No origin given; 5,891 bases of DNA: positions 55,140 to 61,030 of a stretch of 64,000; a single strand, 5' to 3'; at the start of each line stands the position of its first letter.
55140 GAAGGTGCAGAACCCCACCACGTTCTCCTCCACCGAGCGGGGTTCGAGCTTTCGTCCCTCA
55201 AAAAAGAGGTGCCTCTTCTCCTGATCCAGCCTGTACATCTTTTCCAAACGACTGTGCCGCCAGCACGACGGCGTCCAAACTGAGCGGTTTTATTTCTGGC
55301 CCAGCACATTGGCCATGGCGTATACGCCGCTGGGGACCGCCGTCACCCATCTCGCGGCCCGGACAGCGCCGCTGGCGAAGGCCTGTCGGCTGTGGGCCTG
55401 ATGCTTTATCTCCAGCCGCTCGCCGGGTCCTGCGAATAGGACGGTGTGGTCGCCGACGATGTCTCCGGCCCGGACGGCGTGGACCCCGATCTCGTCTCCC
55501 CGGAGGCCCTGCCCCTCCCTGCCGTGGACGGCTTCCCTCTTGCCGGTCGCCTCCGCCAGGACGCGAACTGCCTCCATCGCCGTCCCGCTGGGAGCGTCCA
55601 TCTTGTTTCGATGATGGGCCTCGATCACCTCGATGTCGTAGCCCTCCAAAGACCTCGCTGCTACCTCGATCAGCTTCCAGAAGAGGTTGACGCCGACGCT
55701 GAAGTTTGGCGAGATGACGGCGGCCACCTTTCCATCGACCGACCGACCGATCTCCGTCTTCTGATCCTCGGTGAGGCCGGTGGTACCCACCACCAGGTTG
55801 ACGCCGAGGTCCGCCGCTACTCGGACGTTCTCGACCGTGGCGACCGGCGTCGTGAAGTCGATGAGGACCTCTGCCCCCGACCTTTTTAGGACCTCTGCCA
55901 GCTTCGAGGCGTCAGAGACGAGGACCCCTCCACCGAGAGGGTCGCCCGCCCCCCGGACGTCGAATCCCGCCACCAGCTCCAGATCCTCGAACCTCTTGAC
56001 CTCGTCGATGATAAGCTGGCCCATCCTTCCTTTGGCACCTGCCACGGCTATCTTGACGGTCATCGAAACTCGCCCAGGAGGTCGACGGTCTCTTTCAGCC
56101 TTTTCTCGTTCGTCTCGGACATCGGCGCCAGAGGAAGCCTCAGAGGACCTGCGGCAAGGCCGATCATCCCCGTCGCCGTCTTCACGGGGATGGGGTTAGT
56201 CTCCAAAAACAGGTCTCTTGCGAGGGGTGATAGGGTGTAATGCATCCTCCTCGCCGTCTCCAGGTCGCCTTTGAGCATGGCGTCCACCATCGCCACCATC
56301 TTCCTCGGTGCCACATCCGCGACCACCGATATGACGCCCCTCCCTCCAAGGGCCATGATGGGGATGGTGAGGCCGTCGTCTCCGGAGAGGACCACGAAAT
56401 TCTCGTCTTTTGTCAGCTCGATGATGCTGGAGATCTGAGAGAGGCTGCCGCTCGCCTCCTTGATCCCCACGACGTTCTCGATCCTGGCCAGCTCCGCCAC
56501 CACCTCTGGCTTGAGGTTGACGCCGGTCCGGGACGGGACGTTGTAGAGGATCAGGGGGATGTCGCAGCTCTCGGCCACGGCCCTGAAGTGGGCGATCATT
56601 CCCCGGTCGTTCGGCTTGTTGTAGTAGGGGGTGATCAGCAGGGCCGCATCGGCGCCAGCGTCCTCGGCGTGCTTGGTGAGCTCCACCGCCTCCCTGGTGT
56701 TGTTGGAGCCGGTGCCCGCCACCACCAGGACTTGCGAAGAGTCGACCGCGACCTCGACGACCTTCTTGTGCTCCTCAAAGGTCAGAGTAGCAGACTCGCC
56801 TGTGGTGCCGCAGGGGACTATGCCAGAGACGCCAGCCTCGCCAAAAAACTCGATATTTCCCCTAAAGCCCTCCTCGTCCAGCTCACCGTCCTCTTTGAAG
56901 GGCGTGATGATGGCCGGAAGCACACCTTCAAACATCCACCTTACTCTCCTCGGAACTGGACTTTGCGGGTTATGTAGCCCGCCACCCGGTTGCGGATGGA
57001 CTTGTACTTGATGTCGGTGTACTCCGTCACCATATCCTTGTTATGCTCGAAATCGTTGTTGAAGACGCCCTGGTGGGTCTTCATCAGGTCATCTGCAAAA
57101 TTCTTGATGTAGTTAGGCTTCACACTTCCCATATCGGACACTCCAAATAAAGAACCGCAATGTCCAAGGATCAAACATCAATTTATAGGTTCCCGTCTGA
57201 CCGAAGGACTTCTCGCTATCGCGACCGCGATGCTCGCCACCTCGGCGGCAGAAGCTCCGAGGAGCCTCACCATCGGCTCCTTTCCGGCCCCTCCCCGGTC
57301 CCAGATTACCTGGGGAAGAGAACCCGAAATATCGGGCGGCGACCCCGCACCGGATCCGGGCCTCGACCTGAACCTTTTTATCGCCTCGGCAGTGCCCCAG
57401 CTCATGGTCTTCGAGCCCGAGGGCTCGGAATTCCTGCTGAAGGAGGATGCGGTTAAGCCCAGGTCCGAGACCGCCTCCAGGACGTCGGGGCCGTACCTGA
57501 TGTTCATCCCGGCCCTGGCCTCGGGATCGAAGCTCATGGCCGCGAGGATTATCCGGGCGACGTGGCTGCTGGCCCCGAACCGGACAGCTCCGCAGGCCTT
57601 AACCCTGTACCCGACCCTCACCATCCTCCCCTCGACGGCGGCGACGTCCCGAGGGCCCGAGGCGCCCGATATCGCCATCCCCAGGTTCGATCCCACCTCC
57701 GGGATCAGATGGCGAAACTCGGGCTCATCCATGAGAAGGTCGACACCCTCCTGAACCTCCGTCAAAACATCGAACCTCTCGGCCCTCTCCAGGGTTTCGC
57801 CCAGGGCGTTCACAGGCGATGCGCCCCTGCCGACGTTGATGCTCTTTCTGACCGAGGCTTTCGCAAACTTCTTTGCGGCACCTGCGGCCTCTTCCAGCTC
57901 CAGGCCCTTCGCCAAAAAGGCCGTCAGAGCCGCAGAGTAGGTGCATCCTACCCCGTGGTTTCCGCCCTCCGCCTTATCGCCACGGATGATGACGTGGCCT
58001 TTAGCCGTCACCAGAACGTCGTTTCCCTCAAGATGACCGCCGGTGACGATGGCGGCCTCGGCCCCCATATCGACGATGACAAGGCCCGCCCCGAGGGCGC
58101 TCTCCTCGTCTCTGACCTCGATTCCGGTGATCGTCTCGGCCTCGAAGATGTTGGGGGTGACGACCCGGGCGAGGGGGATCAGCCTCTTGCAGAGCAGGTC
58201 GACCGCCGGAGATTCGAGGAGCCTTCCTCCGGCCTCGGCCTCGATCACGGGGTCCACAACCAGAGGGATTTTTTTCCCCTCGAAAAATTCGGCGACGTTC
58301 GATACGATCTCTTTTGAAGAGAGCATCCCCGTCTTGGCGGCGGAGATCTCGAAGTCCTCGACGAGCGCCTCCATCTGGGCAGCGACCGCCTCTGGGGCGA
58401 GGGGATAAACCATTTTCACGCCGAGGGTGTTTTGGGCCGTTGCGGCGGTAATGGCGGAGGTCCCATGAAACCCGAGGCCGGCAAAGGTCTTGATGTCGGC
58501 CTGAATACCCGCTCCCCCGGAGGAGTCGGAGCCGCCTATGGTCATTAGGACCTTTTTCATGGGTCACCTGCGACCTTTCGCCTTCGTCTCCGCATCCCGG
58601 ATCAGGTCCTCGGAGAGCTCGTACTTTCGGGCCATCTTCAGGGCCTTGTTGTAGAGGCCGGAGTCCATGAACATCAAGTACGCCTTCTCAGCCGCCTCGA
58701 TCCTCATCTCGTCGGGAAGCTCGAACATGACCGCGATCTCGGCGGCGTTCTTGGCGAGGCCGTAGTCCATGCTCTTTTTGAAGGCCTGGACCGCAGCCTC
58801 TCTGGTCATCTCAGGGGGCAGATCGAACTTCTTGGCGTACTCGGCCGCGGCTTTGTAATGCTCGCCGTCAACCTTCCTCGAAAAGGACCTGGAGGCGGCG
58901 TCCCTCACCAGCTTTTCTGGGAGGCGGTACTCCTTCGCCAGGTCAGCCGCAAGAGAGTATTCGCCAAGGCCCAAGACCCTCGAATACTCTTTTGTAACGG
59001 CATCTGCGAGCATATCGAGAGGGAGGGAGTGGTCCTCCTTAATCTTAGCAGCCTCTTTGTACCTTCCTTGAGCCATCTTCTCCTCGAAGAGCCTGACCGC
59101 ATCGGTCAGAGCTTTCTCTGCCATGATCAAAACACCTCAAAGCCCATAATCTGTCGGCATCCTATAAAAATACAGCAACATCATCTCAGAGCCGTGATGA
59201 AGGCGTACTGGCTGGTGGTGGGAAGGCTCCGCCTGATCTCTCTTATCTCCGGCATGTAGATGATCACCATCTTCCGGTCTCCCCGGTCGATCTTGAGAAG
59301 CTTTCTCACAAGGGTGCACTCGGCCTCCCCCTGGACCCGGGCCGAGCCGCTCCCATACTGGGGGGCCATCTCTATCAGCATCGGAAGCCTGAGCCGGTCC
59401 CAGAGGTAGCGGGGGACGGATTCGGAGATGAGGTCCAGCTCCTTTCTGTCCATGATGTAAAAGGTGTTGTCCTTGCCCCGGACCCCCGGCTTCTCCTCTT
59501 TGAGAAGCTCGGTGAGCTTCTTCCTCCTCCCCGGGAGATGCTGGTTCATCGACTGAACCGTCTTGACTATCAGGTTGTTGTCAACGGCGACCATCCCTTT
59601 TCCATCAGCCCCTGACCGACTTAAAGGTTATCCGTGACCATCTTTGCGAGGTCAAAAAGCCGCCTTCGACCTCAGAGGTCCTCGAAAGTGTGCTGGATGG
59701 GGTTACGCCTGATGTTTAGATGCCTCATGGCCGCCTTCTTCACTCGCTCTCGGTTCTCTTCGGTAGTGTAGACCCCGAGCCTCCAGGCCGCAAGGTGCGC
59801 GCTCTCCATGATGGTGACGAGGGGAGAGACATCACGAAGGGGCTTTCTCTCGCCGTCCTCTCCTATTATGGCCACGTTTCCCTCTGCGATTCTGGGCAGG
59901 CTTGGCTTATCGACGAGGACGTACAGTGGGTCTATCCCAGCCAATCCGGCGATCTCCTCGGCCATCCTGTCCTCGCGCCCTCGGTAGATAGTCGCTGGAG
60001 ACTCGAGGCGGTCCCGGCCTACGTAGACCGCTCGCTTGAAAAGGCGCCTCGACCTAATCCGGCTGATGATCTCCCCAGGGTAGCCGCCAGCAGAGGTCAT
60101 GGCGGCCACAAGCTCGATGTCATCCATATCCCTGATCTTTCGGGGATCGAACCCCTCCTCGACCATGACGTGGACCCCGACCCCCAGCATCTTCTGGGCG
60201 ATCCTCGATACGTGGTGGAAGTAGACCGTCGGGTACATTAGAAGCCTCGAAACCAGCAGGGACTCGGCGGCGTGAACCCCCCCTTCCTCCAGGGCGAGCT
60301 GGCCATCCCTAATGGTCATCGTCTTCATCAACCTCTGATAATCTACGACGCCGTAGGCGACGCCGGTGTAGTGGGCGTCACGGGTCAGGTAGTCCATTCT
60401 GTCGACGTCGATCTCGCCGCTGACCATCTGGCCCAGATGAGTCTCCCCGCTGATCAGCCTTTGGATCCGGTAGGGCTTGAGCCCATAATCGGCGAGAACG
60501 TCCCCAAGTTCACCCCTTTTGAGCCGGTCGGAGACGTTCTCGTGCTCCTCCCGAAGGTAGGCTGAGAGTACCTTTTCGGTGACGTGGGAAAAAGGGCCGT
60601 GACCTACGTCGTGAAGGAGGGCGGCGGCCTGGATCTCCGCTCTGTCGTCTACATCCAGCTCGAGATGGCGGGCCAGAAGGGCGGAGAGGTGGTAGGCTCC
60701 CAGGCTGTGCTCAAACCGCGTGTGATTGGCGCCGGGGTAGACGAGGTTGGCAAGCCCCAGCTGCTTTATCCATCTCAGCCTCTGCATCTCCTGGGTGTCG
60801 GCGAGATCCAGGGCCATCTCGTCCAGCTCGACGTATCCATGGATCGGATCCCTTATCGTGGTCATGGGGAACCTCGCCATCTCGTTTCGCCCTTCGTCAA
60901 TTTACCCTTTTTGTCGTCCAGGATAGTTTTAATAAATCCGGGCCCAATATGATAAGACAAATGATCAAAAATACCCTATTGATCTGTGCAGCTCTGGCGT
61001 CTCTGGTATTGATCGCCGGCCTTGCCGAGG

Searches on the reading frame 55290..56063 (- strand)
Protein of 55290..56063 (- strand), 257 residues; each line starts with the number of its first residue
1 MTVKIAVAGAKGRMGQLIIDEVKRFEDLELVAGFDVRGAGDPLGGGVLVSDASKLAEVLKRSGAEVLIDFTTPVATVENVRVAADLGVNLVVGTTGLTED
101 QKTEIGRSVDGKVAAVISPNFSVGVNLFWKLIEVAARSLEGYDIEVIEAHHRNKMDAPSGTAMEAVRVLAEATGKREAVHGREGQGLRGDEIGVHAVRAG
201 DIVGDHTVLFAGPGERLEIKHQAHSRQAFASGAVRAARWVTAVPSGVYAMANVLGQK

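Call 30: search_protein_families(library=pfam, proteins=[window:55290-56063:-], max_evalue=0.001)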
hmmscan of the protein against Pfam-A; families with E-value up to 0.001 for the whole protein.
window:55290-56063:- (257 aa): 2 families
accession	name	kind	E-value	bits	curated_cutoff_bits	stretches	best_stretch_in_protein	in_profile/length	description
PF05173.19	DapB_C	-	1.1e-44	151.8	27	1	124-254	1-121/121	Dihydrodipicolinate reductase, C-terminus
PF01113.26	DapB_N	-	1.5e-28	99.8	25.6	1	3-121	1-124/124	Dihydrodipicolinate reductase, N-terminus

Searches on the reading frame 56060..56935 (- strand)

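Call 30: search_protein_families(library=pfam, proteins=[window:56060-56935:-], max_evalue=0.001)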
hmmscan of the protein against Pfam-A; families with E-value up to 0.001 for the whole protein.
window:56060-56935:- (291 aa): 1 family
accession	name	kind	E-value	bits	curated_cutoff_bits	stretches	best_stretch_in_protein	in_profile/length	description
PF00701.28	DHDPS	-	8.5e-97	323.8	22.1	1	2-284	2-286/289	Dihydrodipicolinate synthetase family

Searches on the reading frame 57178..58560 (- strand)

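Call 30: search_protein_families(library=pfam, proteins=[window:57178-58560:-], max_evalue=0.001)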
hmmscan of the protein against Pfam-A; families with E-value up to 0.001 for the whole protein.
window:57178-58560:- (460 aa): 3 families
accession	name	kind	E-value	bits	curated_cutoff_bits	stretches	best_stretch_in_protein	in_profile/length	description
PF08543.17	Phos_pyr_kin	-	4.5e-78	262.5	27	1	12-251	1-246/246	Phosphomethylpyrimidine kinase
PF10120.14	ThiN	-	1.1e-56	191.6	25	1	268-445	1-163/165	Thiamine-phosphate synthase ThiN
PF00294.29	PfkB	-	6e-08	32.8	25.8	1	120-240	173-293/302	pfkB family carbohydrate kinase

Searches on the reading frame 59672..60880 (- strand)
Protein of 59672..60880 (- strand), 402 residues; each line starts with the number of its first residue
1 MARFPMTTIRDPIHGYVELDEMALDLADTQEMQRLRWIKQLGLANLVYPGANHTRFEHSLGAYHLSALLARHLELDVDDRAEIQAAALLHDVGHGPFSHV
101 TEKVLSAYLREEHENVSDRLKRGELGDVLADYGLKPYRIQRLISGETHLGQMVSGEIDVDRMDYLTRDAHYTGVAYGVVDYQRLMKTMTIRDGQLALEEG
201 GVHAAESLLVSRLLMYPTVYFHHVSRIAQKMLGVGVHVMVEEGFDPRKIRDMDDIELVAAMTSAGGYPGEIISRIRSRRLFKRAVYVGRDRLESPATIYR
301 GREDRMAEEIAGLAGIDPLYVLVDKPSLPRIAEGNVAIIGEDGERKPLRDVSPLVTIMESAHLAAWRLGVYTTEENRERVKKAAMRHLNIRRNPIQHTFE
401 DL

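Call 30: search_protein_families(library=pfam, proteins=[window:59672-60880:-], max_evalue=0.001)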
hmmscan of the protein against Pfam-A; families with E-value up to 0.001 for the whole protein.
window:59672-60880:- (402 aa): 2 families
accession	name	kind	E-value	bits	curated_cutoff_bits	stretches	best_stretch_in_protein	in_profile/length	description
PF19276.4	HD_assoc_2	-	1.8e-72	243.8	23.1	1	179-397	1-220/222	HD associated region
PF01966.28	HD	-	5.8e-12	46.4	22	1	55-167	1-115/116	HD domain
